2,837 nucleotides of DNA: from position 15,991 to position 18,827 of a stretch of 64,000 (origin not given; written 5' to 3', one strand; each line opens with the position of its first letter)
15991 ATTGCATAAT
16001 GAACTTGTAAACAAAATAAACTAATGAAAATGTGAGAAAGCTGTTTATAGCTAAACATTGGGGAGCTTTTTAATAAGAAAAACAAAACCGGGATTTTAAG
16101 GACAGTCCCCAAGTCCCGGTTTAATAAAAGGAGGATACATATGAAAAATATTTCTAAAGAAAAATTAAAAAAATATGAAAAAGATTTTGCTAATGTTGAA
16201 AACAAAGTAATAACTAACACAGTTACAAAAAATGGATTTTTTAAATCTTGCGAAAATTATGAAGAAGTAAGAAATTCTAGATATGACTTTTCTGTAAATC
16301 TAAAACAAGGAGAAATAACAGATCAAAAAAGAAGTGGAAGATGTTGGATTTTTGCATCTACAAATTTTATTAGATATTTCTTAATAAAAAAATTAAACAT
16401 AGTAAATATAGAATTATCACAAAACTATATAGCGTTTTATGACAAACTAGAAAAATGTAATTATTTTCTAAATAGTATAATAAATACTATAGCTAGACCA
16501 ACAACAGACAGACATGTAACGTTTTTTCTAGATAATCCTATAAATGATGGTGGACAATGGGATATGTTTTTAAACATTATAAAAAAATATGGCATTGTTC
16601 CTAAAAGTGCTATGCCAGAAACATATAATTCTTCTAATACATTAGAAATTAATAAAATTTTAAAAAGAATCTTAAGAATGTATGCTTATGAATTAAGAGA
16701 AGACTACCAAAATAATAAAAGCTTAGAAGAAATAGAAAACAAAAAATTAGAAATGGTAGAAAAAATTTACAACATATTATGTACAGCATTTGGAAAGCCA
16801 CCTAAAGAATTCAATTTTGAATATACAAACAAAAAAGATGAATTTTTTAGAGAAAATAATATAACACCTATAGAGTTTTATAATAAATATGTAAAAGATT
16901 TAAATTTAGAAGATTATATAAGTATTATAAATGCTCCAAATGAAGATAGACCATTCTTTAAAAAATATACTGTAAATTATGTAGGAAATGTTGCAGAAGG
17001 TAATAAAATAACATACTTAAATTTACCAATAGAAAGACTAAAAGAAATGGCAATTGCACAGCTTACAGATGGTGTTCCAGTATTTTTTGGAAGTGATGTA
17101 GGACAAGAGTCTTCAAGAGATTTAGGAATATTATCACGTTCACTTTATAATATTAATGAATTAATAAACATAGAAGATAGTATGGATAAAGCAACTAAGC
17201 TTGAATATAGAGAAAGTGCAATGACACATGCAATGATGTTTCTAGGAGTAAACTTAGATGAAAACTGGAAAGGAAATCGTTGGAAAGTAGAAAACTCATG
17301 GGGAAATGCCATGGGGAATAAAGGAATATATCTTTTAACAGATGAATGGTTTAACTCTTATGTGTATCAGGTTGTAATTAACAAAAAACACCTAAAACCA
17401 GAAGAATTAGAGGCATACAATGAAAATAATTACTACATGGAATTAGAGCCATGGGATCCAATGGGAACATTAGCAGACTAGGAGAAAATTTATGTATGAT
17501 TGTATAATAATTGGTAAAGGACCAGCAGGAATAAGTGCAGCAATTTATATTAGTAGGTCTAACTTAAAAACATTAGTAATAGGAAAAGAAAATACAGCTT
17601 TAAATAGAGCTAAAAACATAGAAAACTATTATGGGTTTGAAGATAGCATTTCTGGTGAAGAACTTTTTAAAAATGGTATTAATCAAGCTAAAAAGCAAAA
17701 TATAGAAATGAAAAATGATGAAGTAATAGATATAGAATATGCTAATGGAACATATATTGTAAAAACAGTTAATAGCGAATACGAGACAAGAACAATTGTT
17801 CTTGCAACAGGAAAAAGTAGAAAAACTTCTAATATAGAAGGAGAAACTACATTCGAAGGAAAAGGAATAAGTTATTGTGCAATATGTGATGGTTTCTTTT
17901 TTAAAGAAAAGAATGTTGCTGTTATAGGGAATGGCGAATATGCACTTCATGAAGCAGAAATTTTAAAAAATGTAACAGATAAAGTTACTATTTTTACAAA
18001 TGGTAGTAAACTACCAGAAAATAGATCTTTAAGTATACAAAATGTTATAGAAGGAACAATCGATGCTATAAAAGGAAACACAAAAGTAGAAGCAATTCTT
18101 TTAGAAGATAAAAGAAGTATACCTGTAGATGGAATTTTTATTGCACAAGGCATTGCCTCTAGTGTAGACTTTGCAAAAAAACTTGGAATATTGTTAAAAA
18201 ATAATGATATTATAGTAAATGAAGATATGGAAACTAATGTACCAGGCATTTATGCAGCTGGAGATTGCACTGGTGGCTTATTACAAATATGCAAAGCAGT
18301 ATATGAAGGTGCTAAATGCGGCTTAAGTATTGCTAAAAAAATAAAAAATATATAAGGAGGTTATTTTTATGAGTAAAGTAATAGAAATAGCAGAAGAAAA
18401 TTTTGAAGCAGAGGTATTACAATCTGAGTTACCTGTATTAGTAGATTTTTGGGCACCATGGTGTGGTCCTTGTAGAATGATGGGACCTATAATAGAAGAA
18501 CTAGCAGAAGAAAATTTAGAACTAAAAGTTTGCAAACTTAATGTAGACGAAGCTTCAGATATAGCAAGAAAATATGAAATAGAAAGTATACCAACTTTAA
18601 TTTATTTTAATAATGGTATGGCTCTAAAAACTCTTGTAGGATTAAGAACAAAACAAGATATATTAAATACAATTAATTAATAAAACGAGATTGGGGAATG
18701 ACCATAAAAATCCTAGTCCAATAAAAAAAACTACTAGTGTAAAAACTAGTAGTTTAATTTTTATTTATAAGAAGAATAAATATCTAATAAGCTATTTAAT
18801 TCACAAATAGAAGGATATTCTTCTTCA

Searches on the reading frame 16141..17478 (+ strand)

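Call 15: search_protein_families(library=pfam, proteins=[window:16141-17478:+], max_evalue=0.001)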
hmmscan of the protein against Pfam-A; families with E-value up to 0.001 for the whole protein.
window:16141-17478:+ (446 aa): 2 families
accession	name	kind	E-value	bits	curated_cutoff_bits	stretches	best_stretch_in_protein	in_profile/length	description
PF03051.21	Peptidase_C1_2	-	1.9e-164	548.1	22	1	4-442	2-438/438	Peptidase C1-like family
PF00112.29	Peptidase_C1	-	5.4e-05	23.8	20.7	0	356-399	161-202/220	Papain family cysteine protease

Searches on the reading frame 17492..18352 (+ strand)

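Call 15: search_protein_families(library=pfam, proteins=[window:17492-18352:+], max_evalue=0.001)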
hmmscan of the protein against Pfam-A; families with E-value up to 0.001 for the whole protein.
window:17492-18352:+ (287 aa): 10 families
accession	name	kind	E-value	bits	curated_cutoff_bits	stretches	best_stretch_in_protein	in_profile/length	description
PF07992.20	Pyr_redox_2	-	5.5e-44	151.2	26.1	1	2-273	1-291/291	Pyridine nucleotide-disulphide oxidoreductase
PF13738.12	Pyr_redox_3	-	9.3e-20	71.5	30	1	65-257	90-305/305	Pyridine nucleotide-disulphide oxidoreductase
PF01134.28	GIDA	-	7e-08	32.4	22.1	0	3-34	1-32/391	Glucose inhibited division protein A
PF03486.20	HI0933_like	-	2.9e-07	30.6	50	0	3-37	2-36/244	HI0933-like protein Rossmann domain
PF00070.33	Pyr_redox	-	1.2e-06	29.4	22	0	141-174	1-34/82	Pyridine nucleotide-disulphide oxidoreductase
PF00890.30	FAD_binding_2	-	2.2e-06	27.6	20.4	0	3-35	1-33/414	FAD binding domain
PF13454.12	NAD_binding_9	-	2.2e-05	24.9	21.8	0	57-108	101-154/155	FAD-NAD(P)-binding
PF01946.23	Thi4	-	5.3e-05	23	26.2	1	3-32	19-49/235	Thi4 family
PF13241.12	NAD_binding_7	-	6.9e-05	23.8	22.1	0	137-196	5-54/104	Putative NAD(P)-binding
PF01266.30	DAO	-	0.0001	22.4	27.9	0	3-33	1-31/353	FAD dependent oxidoreductase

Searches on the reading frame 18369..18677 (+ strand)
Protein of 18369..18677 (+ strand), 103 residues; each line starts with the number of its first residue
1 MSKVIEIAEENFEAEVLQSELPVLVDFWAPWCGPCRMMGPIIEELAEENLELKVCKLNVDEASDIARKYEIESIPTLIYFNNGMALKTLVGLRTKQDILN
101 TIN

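Call 15: search_protein_families(library=pfam, proteins=[window:18369-18677:+], max_evalue=0.001)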
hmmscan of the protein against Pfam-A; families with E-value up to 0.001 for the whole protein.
window:18369-18677:+ (103 aa): 4 families
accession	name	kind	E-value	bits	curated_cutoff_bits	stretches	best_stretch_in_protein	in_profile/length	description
PF00085.26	Thioredoxin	-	6.5e-31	106.8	23.5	1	4-102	2-101/103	Thioredoxin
PF14595.12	Thioredoxin_9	-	9.8e-09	35.6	25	1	9-85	30-109/129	Thioredoxin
PF13098.12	Thioredoxin_2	-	2.2e-07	31.6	27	1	18-99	3-101/104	Thioredoxin-like domain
PF13905.12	Thioredoxin_8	-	7.8e-06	26.6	27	0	22-50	3-31/94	Thioredoxin-like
